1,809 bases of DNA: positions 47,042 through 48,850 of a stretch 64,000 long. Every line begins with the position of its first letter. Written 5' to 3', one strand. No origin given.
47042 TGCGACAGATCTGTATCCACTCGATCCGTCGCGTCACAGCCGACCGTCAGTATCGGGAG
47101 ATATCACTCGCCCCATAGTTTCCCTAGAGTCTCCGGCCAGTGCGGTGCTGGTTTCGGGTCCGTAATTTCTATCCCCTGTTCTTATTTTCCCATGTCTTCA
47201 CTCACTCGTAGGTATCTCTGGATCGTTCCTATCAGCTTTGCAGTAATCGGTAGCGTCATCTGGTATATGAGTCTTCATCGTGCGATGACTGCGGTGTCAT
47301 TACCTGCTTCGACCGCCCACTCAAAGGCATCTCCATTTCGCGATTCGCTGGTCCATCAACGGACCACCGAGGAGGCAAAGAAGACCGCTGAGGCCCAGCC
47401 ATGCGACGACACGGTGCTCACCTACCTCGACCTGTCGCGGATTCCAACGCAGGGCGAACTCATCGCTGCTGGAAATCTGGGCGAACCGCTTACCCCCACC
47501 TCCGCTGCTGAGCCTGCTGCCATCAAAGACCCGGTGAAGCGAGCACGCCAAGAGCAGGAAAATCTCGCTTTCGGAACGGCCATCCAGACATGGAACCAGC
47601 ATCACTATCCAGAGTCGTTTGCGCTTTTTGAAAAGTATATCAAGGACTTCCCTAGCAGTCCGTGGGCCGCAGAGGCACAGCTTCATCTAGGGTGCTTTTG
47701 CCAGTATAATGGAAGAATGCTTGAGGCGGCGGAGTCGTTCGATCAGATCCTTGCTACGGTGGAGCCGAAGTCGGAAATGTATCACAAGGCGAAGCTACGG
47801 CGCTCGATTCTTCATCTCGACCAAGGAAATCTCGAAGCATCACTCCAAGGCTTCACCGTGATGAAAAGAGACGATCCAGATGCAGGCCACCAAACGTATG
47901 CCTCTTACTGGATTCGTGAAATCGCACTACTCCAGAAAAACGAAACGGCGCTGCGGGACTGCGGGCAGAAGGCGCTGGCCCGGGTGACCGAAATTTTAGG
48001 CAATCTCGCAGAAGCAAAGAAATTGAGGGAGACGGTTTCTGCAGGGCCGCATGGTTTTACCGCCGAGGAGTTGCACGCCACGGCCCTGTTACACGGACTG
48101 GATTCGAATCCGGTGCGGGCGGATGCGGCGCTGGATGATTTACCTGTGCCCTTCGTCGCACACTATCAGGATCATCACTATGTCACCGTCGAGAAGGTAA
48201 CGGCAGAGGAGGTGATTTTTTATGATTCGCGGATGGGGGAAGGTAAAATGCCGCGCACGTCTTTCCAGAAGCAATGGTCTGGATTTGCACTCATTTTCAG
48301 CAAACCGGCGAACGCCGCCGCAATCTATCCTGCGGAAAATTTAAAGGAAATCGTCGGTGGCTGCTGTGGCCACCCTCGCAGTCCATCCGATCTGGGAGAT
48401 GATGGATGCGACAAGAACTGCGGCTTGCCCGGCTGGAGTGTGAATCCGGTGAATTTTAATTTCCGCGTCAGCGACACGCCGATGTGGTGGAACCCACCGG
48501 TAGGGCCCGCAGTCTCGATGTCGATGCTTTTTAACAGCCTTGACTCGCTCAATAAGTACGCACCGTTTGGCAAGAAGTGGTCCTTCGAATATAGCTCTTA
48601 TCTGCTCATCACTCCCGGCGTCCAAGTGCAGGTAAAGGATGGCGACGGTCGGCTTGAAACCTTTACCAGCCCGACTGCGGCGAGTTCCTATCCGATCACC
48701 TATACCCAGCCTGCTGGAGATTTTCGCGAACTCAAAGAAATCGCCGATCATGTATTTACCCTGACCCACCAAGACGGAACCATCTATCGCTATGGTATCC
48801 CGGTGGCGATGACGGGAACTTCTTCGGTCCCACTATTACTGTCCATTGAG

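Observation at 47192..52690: RHS cocoon toxin carrying an N-terminal membrane anchor, TPR block and a complete C39-type cysteine-peptidase signature, with no known export partner nearby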

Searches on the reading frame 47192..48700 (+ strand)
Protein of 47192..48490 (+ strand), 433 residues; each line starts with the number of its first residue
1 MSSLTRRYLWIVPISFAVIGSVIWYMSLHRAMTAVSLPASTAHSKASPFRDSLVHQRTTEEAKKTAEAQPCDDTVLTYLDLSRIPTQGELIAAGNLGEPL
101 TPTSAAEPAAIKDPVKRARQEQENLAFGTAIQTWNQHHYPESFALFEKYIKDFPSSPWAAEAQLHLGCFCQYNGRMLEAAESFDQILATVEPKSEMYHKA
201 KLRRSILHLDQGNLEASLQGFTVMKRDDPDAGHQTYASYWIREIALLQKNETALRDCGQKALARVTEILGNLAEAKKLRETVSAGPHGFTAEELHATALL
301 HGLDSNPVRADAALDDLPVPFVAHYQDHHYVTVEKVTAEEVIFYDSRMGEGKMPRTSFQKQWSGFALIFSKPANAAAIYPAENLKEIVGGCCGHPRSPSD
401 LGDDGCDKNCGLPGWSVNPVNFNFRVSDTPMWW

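Call 10: find_homologous_proteins(query=window:47192-48490:+)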
Query seq(433 aa) (433 aa): 9 proteins with E <= 0.001 among 8000 candidates.
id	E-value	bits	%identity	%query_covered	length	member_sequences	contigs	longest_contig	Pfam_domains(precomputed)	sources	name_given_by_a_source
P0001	2.0e-157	543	56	100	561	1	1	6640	PF13424.13,PF03412.22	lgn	-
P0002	3.4e-153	529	62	87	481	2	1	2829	PF13424.13,PF13432.13,PF13428.13,PF03412.22,PF07719.24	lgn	-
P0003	5.4e-118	413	54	78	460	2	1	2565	PF03412.22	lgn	-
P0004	2.3e-115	404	52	84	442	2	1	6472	PF00515.35,PF13432.13,PF13428.13,PF03412.22,PF07719.24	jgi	jgi:tetratricopeptide (TPR) repeat protein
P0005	9.1e-111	389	55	75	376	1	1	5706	PF03412.22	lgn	-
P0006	5.6e-109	383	48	87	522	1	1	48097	PF03412.22,PF07719.24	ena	-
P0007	3.2e-76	275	55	54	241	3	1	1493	PF13424.13,PF13428.13,PF07719.24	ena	-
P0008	1.7e-62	230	51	50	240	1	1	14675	PF14559.13,PF13424.13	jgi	jgi:tetratricopeptide (TPR) repeat protein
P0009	6.9e-52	195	76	24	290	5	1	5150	PF05593.20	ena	-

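Call 12: find_encoding_contigs(protein=P0006, flank=10000, max_places=3)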
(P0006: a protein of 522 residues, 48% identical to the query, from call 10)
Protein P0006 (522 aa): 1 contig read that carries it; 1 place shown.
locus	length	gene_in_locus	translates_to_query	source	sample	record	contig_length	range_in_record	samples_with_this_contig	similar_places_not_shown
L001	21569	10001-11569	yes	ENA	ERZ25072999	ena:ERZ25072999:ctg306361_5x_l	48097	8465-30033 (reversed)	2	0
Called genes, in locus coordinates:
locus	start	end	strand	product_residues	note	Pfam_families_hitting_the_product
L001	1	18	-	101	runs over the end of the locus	PF02575:YbaB_DNA_bd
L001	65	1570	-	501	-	PF05496:RuvB_N (faint), PF13177:DNA_pol3_delta2, PF13604:AAA_30 (weak), PF00004:AAA, PF07728:AAA_5 (faint), PF13401:AAA_22 (weak), PF22608:DNAX_ATPase_lid, PF12169:DNA_pol3_gamma3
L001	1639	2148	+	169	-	PF01590:GAF, PF13185:GAF_2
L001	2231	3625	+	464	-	PF01704:UDPGP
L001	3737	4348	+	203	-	PF00702:Hydrolase, PF12710:HAD (weak), PF13419:HAD_2, PF13242:Hydrolase_like (weak)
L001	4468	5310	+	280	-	-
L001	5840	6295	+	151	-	-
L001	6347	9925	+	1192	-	PF25390:WD40_RLD, PF00415:RCC1, PF13540:RCC1_2, PF25390:WD40_RLD, PF00415:RCC1, PF13540:RCC1_2, PF13287:Fn3_assoc, PF13290:CHB_HEX_C_1, +10 more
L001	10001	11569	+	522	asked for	PF07719:TPR_2 (faint), PF03412:Peptidase_C39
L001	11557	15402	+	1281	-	PF05593:RHS_repeat (weak), PF25023:TEN_YD-shell, PF05593:RHS_repeat (weak), PF25023:TEN_YD-shell (weak), PF09136:Glucodextran_B (faint), PF25023:TEN_YD-shell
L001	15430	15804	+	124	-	-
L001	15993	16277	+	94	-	PF15590:Imm27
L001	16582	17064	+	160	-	-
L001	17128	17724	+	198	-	-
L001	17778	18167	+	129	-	-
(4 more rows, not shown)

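Call 22: search_solved_structures(query=window:47192-48490:+, max_evalue=0.01, show_alignments=2)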
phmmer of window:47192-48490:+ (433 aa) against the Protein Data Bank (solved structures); distinct sequences matched with E-value up to 0.01: 7.
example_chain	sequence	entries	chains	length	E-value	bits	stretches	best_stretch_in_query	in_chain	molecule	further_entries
3k8u_A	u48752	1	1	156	5.9e-07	32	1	240-372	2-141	Putative ABC transporter, ATP-binding protein ComA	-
5xe8_A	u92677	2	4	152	1.4e-06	30.8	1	254-372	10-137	Putative ABC transporter, ATP-binding protein ComA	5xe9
8hf6_A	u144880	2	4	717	1.6e-05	27.3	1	255-370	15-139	Competence factor transporting ATP-binding protein/permease ComA | Transport/processing ATP-binding protein ComA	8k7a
8hf4_A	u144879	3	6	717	1.6e-05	27.3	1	255-370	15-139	Transport/processing ATP-binding protein ComA | Competence factor transporting ATP-binding protein/permease ComA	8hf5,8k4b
8hf7_A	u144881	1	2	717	1.6e-05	27.3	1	255-370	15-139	Competence factor transporting ATP-binding protein/permease ComA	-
6mpz_A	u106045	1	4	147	0.0017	20.6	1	255-372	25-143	Double Glycine Motif Protease domain from AMS/PCAT Transporter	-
6g5s_A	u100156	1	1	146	0.0037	19.5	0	141-189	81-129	Cell division coordinator CpoB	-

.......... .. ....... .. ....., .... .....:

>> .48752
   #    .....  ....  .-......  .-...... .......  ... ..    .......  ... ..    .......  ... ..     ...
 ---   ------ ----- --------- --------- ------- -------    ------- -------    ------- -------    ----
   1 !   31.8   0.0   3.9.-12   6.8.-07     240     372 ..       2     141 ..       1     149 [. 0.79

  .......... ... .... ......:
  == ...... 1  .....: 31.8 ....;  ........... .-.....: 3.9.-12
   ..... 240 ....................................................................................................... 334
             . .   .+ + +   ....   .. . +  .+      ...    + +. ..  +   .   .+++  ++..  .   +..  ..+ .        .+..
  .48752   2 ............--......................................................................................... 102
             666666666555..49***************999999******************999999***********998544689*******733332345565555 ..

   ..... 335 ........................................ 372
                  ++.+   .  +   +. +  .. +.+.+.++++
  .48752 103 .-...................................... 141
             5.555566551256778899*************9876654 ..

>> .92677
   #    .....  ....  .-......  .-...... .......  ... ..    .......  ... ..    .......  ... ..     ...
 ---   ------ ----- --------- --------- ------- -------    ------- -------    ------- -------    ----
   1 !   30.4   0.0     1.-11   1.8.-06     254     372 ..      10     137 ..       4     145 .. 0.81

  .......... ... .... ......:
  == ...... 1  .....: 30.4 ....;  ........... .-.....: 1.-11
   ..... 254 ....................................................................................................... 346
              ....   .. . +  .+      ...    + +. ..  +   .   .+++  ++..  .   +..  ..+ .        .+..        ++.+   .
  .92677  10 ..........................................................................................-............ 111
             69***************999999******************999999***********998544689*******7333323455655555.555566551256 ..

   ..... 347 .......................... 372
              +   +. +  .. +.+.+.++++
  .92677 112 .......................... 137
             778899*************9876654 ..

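Call 23: search_protein_representatives(protein=window:47192-48490:+)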
Query: 433 residues. Proteins with E-value up to 0.001 (for the whole library): 1464; up to 1e-10: 246; up to 1e-30: 109. The best 150 are listed.
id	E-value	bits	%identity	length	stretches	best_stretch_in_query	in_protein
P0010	2.8e-211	718.5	72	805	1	3-433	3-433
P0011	9.3e-198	673.9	69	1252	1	2-433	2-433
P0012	5.0e-161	552.9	66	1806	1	57-433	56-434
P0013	1.3e-152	525.2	57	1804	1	5-433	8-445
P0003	1.7e-118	412.7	56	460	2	96-418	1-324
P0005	2.9e-111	388.9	55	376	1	45-372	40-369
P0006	1.8e-109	383.0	49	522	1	57-433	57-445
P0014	1.6e-105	370.0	47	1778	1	40-432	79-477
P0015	1.4e-104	366.9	84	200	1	1-200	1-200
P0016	3.6e-93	329.3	46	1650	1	75-433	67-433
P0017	5.9e-89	315.4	49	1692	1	115-433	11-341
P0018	3.4e-88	312.9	44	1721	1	19-433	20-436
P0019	3.3e-84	299.8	39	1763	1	33-433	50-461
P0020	1.2e-81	291.4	43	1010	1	96-433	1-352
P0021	3.8e-80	286.4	44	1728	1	74-433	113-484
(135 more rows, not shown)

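Call 28: predict_structure(alignment_id=A2)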
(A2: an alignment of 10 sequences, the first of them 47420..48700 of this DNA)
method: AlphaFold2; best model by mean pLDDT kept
length: 427 residues; sequences in the alignment: 10
mean_pLDDT: 71.4   pTM: 0.46
mean pLDDT of the five models: 71.4, 70.3, 69.0, 67.9, 66.5
residues with pLDDT >= 90: 113; 70-90: 158; 50-70: 51; < 50: 105
segments of 3 or more residues with pLDDT < 50: 173-178, 208-211, 316-397, 420-427
pLDDT, mean of each block of 10 residues (from residue 1): 81 76 76 86 92 90 91 95 93 79 91 91 88 77 87 74 64 49 89 92 61 77 91 88 91 87 88 78 86 88 86 52 36 34 36 31 32 37 32 43 55 54 39
secondary structure, 60 per line:
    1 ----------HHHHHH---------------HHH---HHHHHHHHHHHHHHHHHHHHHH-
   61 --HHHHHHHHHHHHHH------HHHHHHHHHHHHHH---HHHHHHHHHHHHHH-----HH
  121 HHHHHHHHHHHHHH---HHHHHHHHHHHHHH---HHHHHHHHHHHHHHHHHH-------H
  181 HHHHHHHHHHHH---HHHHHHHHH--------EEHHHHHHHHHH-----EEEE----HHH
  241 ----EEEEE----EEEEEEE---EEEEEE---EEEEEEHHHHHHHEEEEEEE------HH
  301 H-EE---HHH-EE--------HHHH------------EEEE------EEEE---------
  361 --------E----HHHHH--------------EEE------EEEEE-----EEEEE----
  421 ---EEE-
elements in order: H11-16 H38-59 H63-76 H83-96 H100-113 H119-134 H138-151 H155-172 H180-192 H196-204 H215-224 E230-233 E245-249 E254-260 E264-269 E273-278 H279-285 E286-292 H322-325 E338-341 E348-351 H374-378 E393-395 E402-406 E412-416 E424-426

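Call 33: fold_search(model_id=the predicted structure, library=pdb)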
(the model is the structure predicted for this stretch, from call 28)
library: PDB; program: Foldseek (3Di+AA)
matches with E <= 10: 1669; with E <= 0.001: 13
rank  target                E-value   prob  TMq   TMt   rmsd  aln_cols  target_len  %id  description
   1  6mpz_D                2.0e-05  1.00  0.25  0.71   5.3       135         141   18  Crystal structure of a double glycine motif protease from AMS/PCAT transporter in complex with the leader peptide (released 2019-02-06)
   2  6mpz_B                2.4e-05  1.00  0.24  0.67   5.1       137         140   18  Crystal structure of a double glycine motif protease from AMS/PCAT transporter in complex with the leader peptide (released 2019-02-06)
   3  6mpz_A                2.6e-05  1.00  0.24  0.67   5.5       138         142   17  Crystal structure of a double glycine motif protease from AMS/PCAT transporter in complex with the leader peptide (released 2019-02-06)
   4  3qky                  1.0e-04  1.00  0.26  0.42   6.9       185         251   18  Crystal structure of Rhodothermus marinus BamD (released 2011-04-20)
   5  2xev_B                1.6e-04  1.00  0.27  0.84   2.0       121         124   16  Crystal structure of the TPR domain of Xanthomonas campestris ybgF (released 2010-09-15)
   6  2xev_C                1.8e-04  1.00  0.27  0.86   2.0       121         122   16  Crystal structure of the TPR domain of Xanthomonas campestris ybgF (released 2010-09-15)
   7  5efr                  2.2e-04  1.00  0.26  0.27   7.5       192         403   18  Crystal Structure of a BamA-BamD fusion (released 2016-01-27)
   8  2xev_A                5.9e-04  1.00  0.26  0.84   2.0       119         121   15  Crystal structure of the TPR domain of Xanthomonas campestris ybgF (released 2010-09-15)
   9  5xe8_C                6.2e-04  1.00  0.22  0.70   5.2       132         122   23  Crystal Structure of the Peptidase Domain of Streptococcus mutans ComA (released 2017-06-28)
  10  3gyz_A                8.9e-04  1.00  0.26  0.72   4.3       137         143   12  Crystal structure of IpgC from Shigella flexneri (released 2009-06-16)
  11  3gz1_A                9.4e-04  1.00  0.26  0.74   4.4       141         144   13  Crystal structure of IpgC in complex with the chaperone binding region of IpaB (released 2009-06-16)
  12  6t3h_B                9.4e-04  1.00  0.25  0.29  10.7       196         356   13  Structure of the Rap conjugation gene regulator of the plasmid pLS20 in apo form (released 2020-06-24)
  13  4i1a_A                9.4e-04  1.00  0.23  0.34  11.9       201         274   12  Crystal Structure of the Apo Form of RapI (released 2013-04-03)
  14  7n87_MODEL_1_A        1.2e-03  1.00  0.25  0.66   4.0       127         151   21  Solution NMR structure of peptidase domain from Clostridium thermocellum PCAT1 (released 2021-12-29)
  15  3gz1_B                1.2e-03  1.00  0.26  0.75   8.9       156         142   15  Crystal structure of IpgC in complex with the chaperone binding region of IpaB (released 2009-06-16)
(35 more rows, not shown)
